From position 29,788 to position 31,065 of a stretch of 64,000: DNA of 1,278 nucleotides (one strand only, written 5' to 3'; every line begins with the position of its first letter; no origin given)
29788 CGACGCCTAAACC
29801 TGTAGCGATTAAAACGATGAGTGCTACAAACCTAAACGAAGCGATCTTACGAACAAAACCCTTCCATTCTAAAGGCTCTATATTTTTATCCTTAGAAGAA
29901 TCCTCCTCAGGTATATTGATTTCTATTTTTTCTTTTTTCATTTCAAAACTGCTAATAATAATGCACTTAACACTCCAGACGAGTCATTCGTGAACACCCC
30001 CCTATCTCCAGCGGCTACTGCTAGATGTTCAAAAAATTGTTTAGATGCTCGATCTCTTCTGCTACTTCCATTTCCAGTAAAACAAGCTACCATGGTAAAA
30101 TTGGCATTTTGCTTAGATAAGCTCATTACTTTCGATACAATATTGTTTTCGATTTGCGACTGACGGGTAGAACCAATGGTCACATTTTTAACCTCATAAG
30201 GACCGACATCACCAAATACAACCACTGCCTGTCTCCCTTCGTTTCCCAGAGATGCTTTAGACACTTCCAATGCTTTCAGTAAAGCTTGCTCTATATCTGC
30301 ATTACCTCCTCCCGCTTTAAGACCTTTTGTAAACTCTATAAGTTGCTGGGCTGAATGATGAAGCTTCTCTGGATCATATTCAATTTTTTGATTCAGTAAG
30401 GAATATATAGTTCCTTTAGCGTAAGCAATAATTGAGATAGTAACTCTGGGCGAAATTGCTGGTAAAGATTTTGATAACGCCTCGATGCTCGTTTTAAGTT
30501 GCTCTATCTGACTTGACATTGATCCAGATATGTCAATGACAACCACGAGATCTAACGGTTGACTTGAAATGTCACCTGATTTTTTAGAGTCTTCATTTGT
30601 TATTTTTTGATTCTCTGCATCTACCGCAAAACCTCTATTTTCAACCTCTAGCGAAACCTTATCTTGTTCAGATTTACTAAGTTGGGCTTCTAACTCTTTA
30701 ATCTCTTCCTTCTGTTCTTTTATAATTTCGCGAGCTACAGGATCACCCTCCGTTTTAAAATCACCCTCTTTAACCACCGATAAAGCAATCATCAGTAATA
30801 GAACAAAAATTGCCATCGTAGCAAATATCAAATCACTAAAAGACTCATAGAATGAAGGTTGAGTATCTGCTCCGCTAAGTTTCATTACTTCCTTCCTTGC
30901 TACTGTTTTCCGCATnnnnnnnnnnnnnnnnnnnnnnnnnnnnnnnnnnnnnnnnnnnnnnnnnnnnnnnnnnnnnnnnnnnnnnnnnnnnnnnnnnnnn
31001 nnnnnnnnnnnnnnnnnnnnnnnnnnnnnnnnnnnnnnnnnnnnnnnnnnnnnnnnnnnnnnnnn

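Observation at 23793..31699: Nine-gene MotA / MotB-vWA / lipoprotein / TPR operon ending in a toxin-immunity-like pair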

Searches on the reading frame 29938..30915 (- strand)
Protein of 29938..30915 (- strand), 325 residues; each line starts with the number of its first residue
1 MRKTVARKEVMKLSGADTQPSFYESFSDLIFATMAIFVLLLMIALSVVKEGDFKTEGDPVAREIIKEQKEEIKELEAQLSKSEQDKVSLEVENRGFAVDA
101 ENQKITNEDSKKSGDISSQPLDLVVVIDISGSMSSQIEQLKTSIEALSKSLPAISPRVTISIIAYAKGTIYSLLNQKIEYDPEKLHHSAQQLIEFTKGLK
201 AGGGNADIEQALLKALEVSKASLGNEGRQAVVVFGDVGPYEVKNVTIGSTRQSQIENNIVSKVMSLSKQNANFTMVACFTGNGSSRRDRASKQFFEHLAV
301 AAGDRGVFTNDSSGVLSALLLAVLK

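Call 3: search_protein_families(library=pfam, proteins=[window:29938-30915:-], max_evalue=1)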
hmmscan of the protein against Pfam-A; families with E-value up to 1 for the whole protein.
window:29938-30915:- (325 aa): 12 families
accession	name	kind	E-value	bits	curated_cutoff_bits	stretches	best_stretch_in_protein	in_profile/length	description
PF00092.34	VWA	-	1.7e-10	41.8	23.8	1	122-315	1-167/174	von Willebrand factor type A domain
PF13519.12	VWA_2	-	3.4e-10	40.9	27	1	123-236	1-105/107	von Willebrand factor type A domain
PF13768.12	VWA_3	-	4.9e-05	23.9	27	1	122-240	2-109/155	von Willebrand factor type A domain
PF00362.24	Integrin_beta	-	0.00022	21.4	24.8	1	118-175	3-60/248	Integrin beta chain VWA domain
PF05762.20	VWA_CoxE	-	0.0055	16.6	26.4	1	118-158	54-93/222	VWA domain containing CoxE-like protein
PF13677.11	MotB_plug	-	0.011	15.8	24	1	20-53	16-47/58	Membrane MotB of proton-channel complex MotA/MotB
PF25106.1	VWA_4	-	0.014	15.4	27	1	123-146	2-25/169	von Willebrand factor A domain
PF25366.1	RUFY4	-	0.047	14.5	27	1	54-103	7-56/90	RUFY4-like domain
PF03713.19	DUF305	-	0.054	14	27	1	59-99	33-65/151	Domain of unknown function (DUF305)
PF25464.1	DUF7900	-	0.27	12.3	27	1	61-110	13-58/97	Domain of unknown function (DUF7900)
PF04977.20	DivIC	-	0.69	10.2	28.9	0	65-92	19-46/80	Septum formation initiator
PF08614.16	ATG16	-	0.84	10.2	33.7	1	63-94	151-182/200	Autophagy protein 16 (ATG16)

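Call 4: search_protein_families(library=padloc, proteins=[window:29938-30915:-], max_evalue=1)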
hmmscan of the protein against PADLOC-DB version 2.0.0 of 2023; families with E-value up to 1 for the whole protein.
window:29938-30915:- (325 aa): 4 families
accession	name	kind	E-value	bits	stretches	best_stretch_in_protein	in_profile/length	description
PDLC00611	ZorB1|ZorB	-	1e-06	26.6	1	17-100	15-92/240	MotB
PDLC00609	ZorB1|ZorB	-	9.2e-06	23.3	1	15-103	11-94/232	MotB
PDLC00608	ZorB1|ZorB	-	6.9e-05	20.3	1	15-117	10-119/243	MotB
PDLC00610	ZorB1|ZorB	-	0.0051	14.4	1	17-91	11-83/254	MotB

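Call 5: search_protein_families(library=ncbifam, proteins=[window:29938-30915:-], max_evalue=1)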
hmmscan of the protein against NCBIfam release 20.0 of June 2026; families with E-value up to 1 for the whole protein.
window:29938-30915:- (325 aa): 5 families
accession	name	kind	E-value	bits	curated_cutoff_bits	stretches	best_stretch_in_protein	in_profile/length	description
TIGR03788.1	marine_srt_targ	equivalog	1e-07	30.8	551.65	1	119-232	270-375/629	marine proteobacterial sortase target protein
TIGR03436.1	acidobact_VWFA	subfamily_domain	0.0025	17.4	81.25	1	97-247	47-191/324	VWA domain-containing protein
NF041788.1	anti-phage_ZorB1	equivalog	0.0036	16.8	400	1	18-85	16-77/243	type I Zorya anti-phage system protein ZorB1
TIGR04211.1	SH3_and_anchor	equivalog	0.012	15.2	65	1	58-155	61-159/198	TIGR04211 family SH3 domain-containing protein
NF006541.1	PRK09038.1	equivalog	0.044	13.4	283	1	25-111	19-104/253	flagellar motor protein MotD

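Call 11: find_homologous_proteins(query=window:29938-30915:-)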
Query window:29938-30915:- (325 aa): 134 proteins with E <= 0.001 among 5401 candidates; the best 120 are listed.
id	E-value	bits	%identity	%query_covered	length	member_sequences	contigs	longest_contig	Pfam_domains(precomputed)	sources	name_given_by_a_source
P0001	5.8e-192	654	100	97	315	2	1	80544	PF00092.35,PF13519.13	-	-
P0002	2.8e-33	134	34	97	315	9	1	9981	-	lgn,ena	-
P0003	1.8e-30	125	32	97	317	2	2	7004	PF00092.35,PF13519.13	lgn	-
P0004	3.6e-30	124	34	97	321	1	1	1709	-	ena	-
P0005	3.7e-30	124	31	97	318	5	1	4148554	-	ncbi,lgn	-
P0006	9.8e-30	122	32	97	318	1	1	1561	-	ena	-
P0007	1.7e-29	122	31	97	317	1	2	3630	PF00092.35,PF13519.13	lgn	-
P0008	9.8e-29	119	33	97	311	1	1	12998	-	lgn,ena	-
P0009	1.0e-28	119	29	97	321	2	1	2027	-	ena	-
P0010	3.6e-28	117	30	97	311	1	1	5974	-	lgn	-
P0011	5.0e-28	117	30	97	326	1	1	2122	-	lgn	-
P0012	8.0e-28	116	30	100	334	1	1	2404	PF13519.13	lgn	-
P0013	1.1e-27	116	28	97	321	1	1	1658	PF26095.1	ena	-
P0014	1.7e-27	115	31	97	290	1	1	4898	-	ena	-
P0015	2.0e-27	115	31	95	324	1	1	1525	-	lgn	-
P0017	6.2e-27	113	30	97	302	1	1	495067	PF00092.35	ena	-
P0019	1.3e-26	112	30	97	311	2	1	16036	-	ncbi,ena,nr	nr:hypothetical protein [Nitrosomonas nitrosa]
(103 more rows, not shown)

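Call 12: find_encoding_contigs(protein=P0001, flank=10000, max_places=3)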
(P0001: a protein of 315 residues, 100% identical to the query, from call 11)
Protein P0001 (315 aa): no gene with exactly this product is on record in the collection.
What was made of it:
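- Tried and rejected: The exact-sequence look-up of the window's g2 found no contig on record (call 12).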

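Call 13: find_encoding_contigs(protein=P0005, flank=10000, max_places=3)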
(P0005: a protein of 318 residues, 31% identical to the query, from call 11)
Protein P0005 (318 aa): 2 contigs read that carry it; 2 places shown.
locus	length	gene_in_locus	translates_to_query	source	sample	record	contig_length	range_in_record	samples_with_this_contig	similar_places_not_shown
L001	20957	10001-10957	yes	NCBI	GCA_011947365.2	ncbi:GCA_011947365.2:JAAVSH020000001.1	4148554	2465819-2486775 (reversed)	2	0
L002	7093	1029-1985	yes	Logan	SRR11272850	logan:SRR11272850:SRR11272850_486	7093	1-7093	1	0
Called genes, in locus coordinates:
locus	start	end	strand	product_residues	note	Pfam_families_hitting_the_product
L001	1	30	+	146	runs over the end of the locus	PF00072:Response_reg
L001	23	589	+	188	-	PF01584:CheW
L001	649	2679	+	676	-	PF13675:PilJ, PF00015:MCPsignal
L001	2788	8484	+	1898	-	PF01627:Hpt (weak), PF27543:FimL_C (weak), PF26379:FimL_2nd, PF27543:FimL_C, PF01627:Hpt, PF02518:HATPase_c, PF01584:CheW, PF00072:Response_reg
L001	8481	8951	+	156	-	PF01584:CheW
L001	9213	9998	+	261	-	PF01618:MotA_ExbB (weak)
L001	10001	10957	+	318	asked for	-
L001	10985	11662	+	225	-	-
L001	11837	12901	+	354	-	PF01471:PG_binding_1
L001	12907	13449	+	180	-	-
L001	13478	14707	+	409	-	-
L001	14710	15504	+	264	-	-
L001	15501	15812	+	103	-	-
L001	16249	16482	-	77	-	-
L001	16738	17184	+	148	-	PF01584:CheW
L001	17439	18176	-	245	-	PF20260:PUA_4, PF04452:Methyltrans_RNA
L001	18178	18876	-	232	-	PF02508:Rnf-Nqr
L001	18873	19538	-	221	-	PF04205:FMN_bind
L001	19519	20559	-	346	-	PF03116:NQR2_RnfD_RnfE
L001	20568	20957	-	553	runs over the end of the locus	PF13375:RnfC_N, PF01512:Complex1_51K, PF10531:SLBB, PF00037:Fer4 (faint), PF12838:Fer4_7, PF13183:Fer4_8 (weak), PF13187:Fer4_9 (weak), PF13237:Fer4_10 (weak), +1 more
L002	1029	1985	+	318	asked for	-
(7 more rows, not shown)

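Call 16: find_related_loci(query=A1, collection=genome_contigs, flank=10000)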
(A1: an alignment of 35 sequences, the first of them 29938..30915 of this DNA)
Query A1 (325 aa) in genome_contigs; peptide patterns used: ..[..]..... (x = any residue, [..] = any of these).
79 stretches matched a pattern; 17 encode a relative of the query (tblastn E <= 1e-3); 17 distinct loci.
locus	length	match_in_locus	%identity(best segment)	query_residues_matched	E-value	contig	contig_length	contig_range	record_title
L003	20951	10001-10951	31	10-325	1e-40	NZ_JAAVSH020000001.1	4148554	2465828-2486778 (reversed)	Endosymbiont of Lamellibrachia barhami isolate D756_A12_LB11 HiC_scaffold_1, whole genome shotgun sequence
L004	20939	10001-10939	32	11-325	4e-40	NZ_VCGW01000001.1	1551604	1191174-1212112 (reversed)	Marinobacter maritimus strain CK47 NODE_1_length_1551604_cov_60.418679, whole genome shotgun sequence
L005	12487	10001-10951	31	10-325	2e-39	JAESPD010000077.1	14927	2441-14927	MAG: gamma proteobacterium endosymbiont of Lamellibrachia anaximandri isolate Palinuro 2 77, whole genome shotgun sequen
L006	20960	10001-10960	31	2-325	4e-38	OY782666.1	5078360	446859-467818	MAG: Geopsychrobacteraceae bacterium isolate f8de7df7-17c8-42b0-849c-d6069997f774 genome assembly, chromosome: 1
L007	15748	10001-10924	29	11-325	1e-32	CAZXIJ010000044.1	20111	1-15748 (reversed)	MAG TPA_asm: uncultured Pseudomonadales bacterium isolate SRP268394_co1_111 genome assembly, contig: NODE_4536_length_20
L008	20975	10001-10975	29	11-324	9e-33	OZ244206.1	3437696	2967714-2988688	MAG: Phycisphaerales bacterium isolate ffed7d32-17eb-4fab-9bc9-3907e3393155 genome assembly, chromosome: 1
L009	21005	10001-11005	29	17-325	3e-32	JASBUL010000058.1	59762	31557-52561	MAG: Oceanococcus sp. isolate BWSM_70 k141_2060452, whole genome shotgun sequence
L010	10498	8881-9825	29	4-325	2e-31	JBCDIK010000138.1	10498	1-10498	MAG: Pseudomonadota bacterium isolate P01_H01_bin.178 k141_628587_length_10498_cov_13.7986, whole genome shotgun sequenc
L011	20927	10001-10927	28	10-325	3e-31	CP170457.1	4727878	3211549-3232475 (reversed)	MAG: Aestuariibacter sp. isolate tig00000066 chromosome, complete genome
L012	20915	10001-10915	29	11-325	7e-31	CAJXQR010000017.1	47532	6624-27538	MAG TPA_asm: uncultured Gammaproteobacteria bacterium isolate SRR3933167_bin.3_MetaBAT_v2.12.1_MAG genome assembly, cont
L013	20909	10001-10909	28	10-316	4e-31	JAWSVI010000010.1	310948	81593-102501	MAG: Desulfobacteraceae bacterium isolate PJM12_PCL_del1 B9PCLJ1_contig_61, whole genome shotgun sequence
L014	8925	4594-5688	28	11-324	5e-29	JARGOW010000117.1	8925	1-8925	MAG: Planctomycetota bacterium isolate bin_ji_oxhcr1.006 NODE_2579_length_8925_cov_3.798985, whole genome shotgun sequen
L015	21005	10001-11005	31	17-325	2e-28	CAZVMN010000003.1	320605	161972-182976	MAG TPA_asm: uncultured Oceanococcus sp. isolate binchicken_co237_92 genome assembly, contig: NODE_20_length_320605_cov_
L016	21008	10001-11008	26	11-325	1e-26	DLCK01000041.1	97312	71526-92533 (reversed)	MAG TPA_asm: Phycisphaerales bacterium UBA7800 UBA7800_contig_8845, whole genome shotgun sequence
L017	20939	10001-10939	33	11-325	3e-42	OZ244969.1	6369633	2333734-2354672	MAG: Ketobacteraceae bacterium isolate 1172b765-9f31-4db6-bea8-5762c0610667 genome assembly, chromosome: 1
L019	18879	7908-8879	29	11-324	1e-34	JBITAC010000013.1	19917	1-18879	MAG: Phycisphaerales bacterium JB063 k141_110020, whole genome shotgun sequence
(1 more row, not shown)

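Call 26: search_protein_families(library=pfam, proteins=[L001:14710-15504:+, L016:14282-15025:+, L008:14212-14979:+, L019:12138-13034:+, L004:13597-14241:-, L001:15501-15812:+, L006:7781-9148:+, L001:10985-11662:+, L013:12630-13613:+, L006:14188-16398:+], max_evalue=1)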
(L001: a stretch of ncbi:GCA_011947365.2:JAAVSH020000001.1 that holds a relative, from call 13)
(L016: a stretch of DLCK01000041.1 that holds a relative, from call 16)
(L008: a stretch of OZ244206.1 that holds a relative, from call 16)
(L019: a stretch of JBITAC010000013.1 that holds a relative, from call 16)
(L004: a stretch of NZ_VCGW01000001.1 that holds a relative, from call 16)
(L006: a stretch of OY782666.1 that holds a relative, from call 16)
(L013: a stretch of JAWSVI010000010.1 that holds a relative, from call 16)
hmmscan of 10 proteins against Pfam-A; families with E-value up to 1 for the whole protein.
L001:14710-15504:+ (264 aa): 1 family
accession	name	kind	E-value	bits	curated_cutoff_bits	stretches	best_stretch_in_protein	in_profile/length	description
PF19058.5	DUF5754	-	0.33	11.5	27.4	0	111-130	1-20/49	Family of unknown function (DUF5754)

L016:14282-15025:+ (247 aa): 0 families

L008:14212-14979:+ (255 aa): 0 families

L019:12138-13034:+ (298 aa): 0 families

L004:13597-14241:- (214 aa): 1 family
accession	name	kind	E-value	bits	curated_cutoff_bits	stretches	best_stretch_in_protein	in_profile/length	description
PF00545.25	Ribonuclease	-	1.7e-12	48.2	24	1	116-213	12-97/98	ribonuclease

L001:15501-15812:+ (103 aa): 0 families

L006:7781-9148:+ (455 aa): 1 family
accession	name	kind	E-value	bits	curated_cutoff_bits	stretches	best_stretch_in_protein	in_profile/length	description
PF23310.1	TPR_27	-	7.2e-06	26.1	27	1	267-298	47-78/110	Plant tetratrico peptide repeats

L001:10985-11662:+ (225 aa): 3 families
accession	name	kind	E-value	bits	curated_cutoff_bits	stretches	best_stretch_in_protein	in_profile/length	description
PF04746.17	DUF575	-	0.015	16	25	1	95-151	29-85/101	Protein of unknown function (DUF575)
PF08451.16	A_deaminase_N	-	0.068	14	21.3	0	97-120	30-53/95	Adenosine/AMP deaminase N-terminal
PF10689.14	DUF2496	-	0.43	10.8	25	1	120-142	15-37/43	Protein of unknown function (DUF2496)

L013:12630-13613:+ (327 aa): 5 families
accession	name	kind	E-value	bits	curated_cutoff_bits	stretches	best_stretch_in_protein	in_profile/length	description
PF01471.23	PG_binding_1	-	5.7e-07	30.1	23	1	70-120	5-54/57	Putative peptidoglycan binding domain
PF11966.13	SSURE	-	0.0048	17.1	25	1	150-222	55-125/149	SSURE domain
PF08139.17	LPAM_1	-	0.024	15.5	20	1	1-19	1-18/18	Prokaryotic membrane lipoprotein lipid attachment site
PF13086.12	AAA_11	-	0.09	13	27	1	152-283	48-186/257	AAA domain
PF01507.26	PAPS_reduct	-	0.11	13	22.5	1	162-249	8-89/175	Phosphoadenosine phosphosulfate reductase domain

L006:14188-16398:+ (736 aa): 0 families
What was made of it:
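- Tried and rejected: Pfam did not name the toxin domains of L001, L008, L016 or L019 (call 26).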

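Call 29: find_related_loci(query=A1, collection=metagenome_contigs, flank=10000)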
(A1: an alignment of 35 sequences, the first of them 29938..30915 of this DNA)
Query A1 (325 aa) in metagenome_contigs; peptide patterns used: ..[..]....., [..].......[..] (x = any residue, [..] = any of these).
310 stretches matched a pattern; 29 encode a relative of the query (tblastn E <= 1e-3); 29 distinct loci.
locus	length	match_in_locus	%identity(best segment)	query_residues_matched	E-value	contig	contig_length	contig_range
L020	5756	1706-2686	32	2-325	5e-36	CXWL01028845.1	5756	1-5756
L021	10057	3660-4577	31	10-325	9e-35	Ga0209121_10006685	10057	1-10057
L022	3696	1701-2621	29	9-325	2e-33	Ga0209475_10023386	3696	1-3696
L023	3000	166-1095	30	11-325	5e-32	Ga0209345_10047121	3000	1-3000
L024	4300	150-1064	29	11-325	3e-31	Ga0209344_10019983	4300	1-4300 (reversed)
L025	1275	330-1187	29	11-324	9e-32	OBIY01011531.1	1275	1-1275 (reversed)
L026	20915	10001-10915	29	11-325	5e-31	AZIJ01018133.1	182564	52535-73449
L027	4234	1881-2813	29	10-325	3e-31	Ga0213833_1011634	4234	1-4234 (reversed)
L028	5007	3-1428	30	11-325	4e-31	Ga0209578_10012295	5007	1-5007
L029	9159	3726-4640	27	11-325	3e-30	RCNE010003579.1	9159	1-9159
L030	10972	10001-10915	27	11-325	5e-28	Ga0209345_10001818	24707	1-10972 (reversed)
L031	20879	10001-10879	29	4-324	5e-28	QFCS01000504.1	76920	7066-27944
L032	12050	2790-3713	28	11-325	4e-28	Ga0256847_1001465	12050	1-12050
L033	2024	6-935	28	11-325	4e-28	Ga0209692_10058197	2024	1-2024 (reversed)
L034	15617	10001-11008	26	11-325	8e-27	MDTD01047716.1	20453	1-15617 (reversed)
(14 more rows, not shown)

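Call 42: search_protein_families(library=pfam, proteins=[L004:13169-13600:-, L031:14224-15417:+, L031:15424-16098:+, L019:13024-13281:+], max_evalue=0.1)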
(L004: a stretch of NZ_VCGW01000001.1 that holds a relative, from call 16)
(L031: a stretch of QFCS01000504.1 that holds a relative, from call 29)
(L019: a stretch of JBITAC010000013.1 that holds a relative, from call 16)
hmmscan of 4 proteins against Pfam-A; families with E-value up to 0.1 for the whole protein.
L004:13169-13600:- (143 aa): 1 family
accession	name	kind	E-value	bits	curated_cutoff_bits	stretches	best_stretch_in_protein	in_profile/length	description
PF01337.24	Barstar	-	3.4e-24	85.1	23.4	1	37-138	2-92/96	Barstar (barnase inhibitor)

L031:14224-15417:+ (397 aa): 2 families
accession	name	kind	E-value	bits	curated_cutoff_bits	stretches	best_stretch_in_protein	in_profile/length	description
PF15538.12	Ntox46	-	2.5e-22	80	25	1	263-387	30-155/157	Bacterial toxin 46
PF09184.16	PPP4R2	-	0.089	12.8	27.4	0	13-109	179-276/282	PPP4R2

L031:15424-16098:+ (224 aa): 0 families

L019:13024-13281:+ (85 aa): 0 families

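Call 62: find_encoding_contigs(protein=P0002, flank=10000, max_places=1)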
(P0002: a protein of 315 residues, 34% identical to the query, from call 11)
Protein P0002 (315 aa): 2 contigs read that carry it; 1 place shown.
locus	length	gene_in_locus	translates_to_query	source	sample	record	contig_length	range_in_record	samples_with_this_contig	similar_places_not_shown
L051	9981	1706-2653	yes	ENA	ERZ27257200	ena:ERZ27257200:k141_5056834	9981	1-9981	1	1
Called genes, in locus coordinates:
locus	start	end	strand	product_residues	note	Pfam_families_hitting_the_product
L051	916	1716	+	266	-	PF01618:MotA_ExbB (weak)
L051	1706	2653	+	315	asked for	-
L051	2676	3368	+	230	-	-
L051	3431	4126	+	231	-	PF13441:Gly-zipper_YMGG, PF05433:Rick_17kDa_Anti (faint)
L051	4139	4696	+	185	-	-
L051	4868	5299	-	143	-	PF01337:Barstar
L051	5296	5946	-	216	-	PF00545:Ribonuclease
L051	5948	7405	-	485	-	-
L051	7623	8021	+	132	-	PF01527:HTH_Tnp_1, PF13384:HTH_23 (weak), PF13518:HTH_28 (weak)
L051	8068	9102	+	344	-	PF13384:HTH_23 (faint), PF13936:HTH_38, PF13565:HTH_32 (weak), PF00665:rve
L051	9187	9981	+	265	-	?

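Call 63: find_encoding_contigs(protein=P0019, flank=10000, max_places=1)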
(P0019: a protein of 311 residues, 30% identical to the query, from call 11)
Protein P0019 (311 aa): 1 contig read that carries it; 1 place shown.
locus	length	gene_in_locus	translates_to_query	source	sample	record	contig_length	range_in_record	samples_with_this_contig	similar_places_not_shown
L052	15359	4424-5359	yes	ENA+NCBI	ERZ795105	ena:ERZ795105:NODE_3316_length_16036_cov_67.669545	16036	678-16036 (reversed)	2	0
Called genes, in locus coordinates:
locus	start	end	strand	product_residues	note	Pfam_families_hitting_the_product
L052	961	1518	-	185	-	-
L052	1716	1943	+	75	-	-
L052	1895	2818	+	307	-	-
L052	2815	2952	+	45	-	-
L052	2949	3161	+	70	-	-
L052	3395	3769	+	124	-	PF13340:DUF4096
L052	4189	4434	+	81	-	PF00665:rve (weak), PF13683:rve_3 (weak)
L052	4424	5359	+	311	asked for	-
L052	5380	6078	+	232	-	-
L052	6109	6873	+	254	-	PF13441:Gly-zipper_YMGG (weak)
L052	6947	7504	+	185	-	-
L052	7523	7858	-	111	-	-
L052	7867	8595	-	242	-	-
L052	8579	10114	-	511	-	-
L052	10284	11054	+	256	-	PF01618:MotA_ExbB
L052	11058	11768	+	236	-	-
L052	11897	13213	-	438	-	-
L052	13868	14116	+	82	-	-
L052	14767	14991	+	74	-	-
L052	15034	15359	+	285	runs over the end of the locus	-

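Call 64: find_encoding_contigs(protein=P0017, flank=10000, max_places=1)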
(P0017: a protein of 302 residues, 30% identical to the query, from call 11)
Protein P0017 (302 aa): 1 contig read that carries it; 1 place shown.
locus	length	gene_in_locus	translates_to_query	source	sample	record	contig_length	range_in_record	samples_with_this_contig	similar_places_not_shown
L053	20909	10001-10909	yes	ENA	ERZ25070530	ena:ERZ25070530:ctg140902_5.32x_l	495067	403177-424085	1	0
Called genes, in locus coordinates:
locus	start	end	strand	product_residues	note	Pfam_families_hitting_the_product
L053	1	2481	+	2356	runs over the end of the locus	PF03534:SpvB, PF13517:FG-GAP_3 (faint), PF01839:FG-GAP (faint), PF12256:TcdB_toxin_midN (weak), PF25023:TEN_YD-shell, PF05593:RHS_repeat (weak)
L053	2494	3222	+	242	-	-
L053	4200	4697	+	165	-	-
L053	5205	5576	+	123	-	-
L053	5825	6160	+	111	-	-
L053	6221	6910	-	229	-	PF01797:Y1_Tnp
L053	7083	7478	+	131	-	-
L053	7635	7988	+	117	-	-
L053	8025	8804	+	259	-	-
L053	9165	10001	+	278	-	PF01618:MotA_ExbB (weak)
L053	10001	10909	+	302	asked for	PF00092:VWA (weak)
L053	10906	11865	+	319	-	-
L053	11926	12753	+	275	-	PF13488:Gly-zipper_Omp (weak)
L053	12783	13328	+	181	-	-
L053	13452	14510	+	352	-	-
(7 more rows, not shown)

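Call 70: search_solved_structures(query=A1, max_evalue=1)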
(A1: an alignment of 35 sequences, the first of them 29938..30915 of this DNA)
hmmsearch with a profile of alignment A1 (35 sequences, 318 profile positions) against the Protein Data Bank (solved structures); distinct sequences matched with E-value up to 1: 66 (the best 60 are shown).
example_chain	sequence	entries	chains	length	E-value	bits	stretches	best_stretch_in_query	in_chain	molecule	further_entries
9han_C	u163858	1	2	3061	0.00016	24.3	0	62-147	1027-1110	Collagen type VI alpha 3 chain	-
3rag_A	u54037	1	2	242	0.00023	23.8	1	77-151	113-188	uncharacterized protein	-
8tcf_B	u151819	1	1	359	0.00057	22.5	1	92-195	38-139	Integrin beta-8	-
9ind_B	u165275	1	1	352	0.00058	22.4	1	92-195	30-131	Integrin beta-8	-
8vsd_B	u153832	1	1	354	0.0006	22.4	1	92-195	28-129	Integrin beta-8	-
6om2_B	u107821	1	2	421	0.00077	22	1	92-195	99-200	Integrin beta-8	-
6om1_B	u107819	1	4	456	0.00089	21.8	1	92-195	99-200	Integrin beta-8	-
7y1t_B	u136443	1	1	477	0.00096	21.7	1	92-195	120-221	Integrin beta-8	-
6djp_B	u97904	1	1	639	0.0015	21.1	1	92-195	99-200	Integrin beta-8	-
8vs6_B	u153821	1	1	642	0.0015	21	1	92-195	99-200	Integrin beta-8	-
6uja_B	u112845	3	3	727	0.0018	20.9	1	92-195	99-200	Integrin beta-8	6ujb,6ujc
6tnj_A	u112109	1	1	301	0.002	20.7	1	97-161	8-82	Minor fimbrium subunit Mfa5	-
5nem_B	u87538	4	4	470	0.005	19.3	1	87-139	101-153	Integrin beta-6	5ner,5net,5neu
9xmm_B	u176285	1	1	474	0.0051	19.3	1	87-139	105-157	Integrin beta-6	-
9cz7_B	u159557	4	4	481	0.0052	19.3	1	87-139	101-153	Integrin beta-6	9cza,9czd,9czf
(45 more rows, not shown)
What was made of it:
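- Closest known: Bat aerotolerance operon. Same: The BatB vWA is a weak PDB match (call 70).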
